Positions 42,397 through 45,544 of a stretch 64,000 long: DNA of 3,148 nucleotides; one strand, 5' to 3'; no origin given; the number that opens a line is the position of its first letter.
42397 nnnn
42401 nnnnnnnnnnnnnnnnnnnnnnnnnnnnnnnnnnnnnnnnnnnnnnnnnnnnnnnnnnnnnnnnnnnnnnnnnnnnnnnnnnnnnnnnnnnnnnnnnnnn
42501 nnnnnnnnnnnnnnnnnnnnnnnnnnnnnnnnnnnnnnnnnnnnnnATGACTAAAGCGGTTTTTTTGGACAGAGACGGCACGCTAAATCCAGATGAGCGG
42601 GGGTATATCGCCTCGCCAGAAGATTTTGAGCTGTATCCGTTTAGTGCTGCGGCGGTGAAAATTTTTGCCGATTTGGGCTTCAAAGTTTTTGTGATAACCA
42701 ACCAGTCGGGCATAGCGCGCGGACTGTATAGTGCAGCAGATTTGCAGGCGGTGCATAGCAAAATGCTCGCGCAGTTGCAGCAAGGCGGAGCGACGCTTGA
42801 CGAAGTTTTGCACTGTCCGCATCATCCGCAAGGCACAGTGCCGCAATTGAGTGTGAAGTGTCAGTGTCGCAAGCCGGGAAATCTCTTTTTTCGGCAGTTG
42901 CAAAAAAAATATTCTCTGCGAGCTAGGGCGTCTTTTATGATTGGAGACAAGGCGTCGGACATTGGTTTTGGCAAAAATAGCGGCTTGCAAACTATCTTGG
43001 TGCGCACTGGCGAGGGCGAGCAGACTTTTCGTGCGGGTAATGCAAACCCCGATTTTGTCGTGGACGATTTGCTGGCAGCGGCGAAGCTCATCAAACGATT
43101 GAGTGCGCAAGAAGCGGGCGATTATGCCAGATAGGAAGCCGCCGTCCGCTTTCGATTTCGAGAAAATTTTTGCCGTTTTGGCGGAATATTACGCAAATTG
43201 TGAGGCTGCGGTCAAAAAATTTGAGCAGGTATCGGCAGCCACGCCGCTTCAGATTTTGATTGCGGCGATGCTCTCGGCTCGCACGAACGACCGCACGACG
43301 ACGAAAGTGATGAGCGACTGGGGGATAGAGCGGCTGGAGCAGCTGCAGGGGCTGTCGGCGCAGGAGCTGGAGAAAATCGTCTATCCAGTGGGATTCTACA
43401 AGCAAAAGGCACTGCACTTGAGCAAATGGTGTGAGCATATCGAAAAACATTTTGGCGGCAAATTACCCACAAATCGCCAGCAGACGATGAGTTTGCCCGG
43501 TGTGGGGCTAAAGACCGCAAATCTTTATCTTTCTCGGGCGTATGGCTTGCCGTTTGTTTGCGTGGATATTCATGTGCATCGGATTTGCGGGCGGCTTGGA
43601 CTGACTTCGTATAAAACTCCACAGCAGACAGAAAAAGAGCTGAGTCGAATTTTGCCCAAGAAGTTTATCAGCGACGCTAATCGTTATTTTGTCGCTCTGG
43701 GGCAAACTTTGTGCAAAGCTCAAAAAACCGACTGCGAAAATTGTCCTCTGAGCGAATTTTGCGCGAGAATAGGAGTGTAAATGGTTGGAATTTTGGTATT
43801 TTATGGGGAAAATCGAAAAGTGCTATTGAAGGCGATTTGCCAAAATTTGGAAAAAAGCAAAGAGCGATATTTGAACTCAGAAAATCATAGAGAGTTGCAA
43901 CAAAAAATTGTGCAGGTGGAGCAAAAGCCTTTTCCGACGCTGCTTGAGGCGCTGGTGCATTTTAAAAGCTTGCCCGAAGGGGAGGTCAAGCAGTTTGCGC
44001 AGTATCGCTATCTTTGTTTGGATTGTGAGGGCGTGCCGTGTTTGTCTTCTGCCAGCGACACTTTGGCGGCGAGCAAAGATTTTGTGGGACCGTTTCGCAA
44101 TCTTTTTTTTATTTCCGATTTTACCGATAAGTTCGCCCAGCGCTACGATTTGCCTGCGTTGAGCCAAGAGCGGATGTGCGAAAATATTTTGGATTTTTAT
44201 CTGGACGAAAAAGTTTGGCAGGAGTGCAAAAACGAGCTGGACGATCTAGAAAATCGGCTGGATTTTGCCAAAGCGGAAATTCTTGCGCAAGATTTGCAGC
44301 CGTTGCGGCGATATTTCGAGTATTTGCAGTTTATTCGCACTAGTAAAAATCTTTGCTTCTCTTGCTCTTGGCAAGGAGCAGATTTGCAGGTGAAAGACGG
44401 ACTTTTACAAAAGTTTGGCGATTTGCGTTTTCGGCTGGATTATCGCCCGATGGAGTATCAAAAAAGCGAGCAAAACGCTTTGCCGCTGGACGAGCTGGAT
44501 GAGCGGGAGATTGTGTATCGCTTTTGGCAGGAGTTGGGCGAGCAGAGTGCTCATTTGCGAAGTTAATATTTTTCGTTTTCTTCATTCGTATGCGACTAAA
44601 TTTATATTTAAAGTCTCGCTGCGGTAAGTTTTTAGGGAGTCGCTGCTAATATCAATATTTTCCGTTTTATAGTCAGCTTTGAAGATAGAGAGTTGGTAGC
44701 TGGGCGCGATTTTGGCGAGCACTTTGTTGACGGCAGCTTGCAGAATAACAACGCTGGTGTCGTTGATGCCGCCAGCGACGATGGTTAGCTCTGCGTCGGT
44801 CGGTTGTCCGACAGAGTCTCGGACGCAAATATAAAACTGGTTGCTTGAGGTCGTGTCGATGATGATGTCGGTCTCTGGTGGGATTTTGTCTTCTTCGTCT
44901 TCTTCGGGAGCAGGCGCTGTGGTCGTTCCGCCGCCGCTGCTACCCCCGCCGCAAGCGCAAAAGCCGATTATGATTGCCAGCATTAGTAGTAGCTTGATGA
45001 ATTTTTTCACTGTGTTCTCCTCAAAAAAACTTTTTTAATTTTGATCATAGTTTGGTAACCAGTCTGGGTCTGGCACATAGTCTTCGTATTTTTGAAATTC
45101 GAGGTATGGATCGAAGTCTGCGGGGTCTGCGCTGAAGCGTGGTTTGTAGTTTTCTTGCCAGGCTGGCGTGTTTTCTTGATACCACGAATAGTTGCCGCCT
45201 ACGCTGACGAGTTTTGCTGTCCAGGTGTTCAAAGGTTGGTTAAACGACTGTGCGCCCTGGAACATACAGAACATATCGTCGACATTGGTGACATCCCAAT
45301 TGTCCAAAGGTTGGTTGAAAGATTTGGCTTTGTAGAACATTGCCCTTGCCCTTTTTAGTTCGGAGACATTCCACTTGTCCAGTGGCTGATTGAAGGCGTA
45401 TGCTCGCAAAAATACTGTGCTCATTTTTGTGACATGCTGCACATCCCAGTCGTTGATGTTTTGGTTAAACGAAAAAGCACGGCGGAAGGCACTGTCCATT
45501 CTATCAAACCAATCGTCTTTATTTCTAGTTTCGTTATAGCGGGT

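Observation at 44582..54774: Surface-protein locus: 2687-aa DUF285/BspA-like repeat protein whose gene is packed with near-identical DNA repeats, flanked by two lipoproteins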

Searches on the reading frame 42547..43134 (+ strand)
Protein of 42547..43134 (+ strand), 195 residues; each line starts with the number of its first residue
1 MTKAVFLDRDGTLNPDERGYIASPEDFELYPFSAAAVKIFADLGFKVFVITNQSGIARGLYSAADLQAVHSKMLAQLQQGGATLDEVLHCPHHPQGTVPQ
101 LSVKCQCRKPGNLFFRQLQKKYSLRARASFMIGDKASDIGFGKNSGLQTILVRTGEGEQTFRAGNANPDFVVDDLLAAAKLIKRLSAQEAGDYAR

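Call 13: search_protein_families(library=pfam, proteins=[window:42547-43134:+], max_evalue=0.001)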
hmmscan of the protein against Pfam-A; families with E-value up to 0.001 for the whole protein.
window:42547-43134:+ (195 aa): 4 families
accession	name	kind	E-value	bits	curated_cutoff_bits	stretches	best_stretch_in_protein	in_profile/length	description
PF13242.12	Hydrolase_like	-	5.5e-18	65.1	22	1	107-177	2-74/75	HAD-hyrolase-like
PF00702.32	Hydrolase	-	5.7e-05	24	26.4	0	17-146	87-191/191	haloacid dehalogenase-like hydrolase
PF08645.17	PNK3P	-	0.00022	21.5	22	1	7-139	5-130/161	Polynucleotide kinase 3 phosphatase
PF13419.12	HAD_2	-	0.00065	20.3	23.8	0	104-152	130-178/178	Haloacid dehalogenase-like hydrolase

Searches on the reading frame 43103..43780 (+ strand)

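Call 13: search_protein_families(library=pfam, proteins=[window:43103-43780:+], max_evalue=0.001)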
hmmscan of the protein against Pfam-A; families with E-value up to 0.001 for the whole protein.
window:43103-43780:+ (225 aa): 1 family
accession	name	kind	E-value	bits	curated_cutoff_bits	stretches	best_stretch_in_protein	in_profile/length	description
PF00730.31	HhH-GPD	-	4.6e-19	69.2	26.2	1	53-185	1-107/108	HhH-GPD superfamily base excision DNA repair protein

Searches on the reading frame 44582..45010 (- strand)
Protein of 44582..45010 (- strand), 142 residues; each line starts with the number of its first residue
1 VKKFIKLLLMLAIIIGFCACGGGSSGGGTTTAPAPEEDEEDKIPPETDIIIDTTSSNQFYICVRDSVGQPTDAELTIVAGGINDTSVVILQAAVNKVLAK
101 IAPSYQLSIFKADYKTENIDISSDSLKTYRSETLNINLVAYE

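Call 6: search_protein_families(library=pfam, proteins=[window:44582-45010:-], max_evalue=0.01)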
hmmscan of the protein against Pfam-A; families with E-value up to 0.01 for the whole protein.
window:44582-45010:- (142 aa): 0 families

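Call 7: search_protein_families(library=ncbifam, proteins=[window:44582-45010:-], max_evalue=0.01)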
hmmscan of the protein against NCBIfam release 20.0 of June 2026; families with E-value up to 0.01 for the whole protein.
window:44582-45010:- (142 aa): 1 family
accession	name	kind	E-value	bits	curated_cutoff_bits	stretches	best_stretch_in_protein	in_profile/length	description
NF058595.1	invert_tail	domain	0.0084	16.4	37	0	6-34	58-86/113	lipo-invert putative C-terminal anchoring domain-containing protein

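Call 80: search_protein_families(library=pfam, proteins=[window:44582-45010:-], max_evalue=1)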
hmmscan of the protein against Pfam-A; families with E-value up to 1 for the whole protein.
window:44582-45010:- (142 aa): 1 family
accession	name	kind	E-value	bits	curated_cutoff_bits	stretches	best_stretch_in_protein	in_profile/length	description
PF15868.10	MBF2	-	0.037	14.9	25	1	60-89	43-72/90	Transcription activator MBF2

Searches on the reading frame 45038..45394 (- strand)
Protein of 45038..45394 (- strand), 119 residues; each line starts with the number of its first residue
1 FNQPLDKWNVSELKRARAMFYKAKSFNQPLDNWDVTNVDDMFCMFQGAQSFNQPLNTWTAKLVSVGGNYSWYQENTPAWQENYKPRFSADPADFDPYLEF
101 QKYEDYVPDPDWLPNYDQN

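Call 69: search_protein_families(library=ncbifam, proteins=[window:45038-45394:-], max_evalue=1)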
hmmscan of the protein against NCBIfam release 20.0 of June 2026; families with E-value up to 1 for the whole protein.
seq(119 aa): 3 families
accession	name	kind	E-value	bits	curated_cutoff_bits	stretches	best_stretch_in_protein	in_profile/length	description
NF045896.1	Mbov_0838_LP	exception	5.3e-14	52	500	1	1-70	310-380/433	Mbov_0838 family PARCEL repeat surface lipoprotein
TIGR02167.2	Liste_lipo_26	repeat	0.00022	20.9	30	1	19-41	1-24/26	PARCEL repeat-containing surface protein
NF000502.2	blaOXA-85_like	exception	0.0093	15.6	550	1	6-58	46-100/261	OXA-85 family oxacillin-hydrolyzing class D beta-lactamase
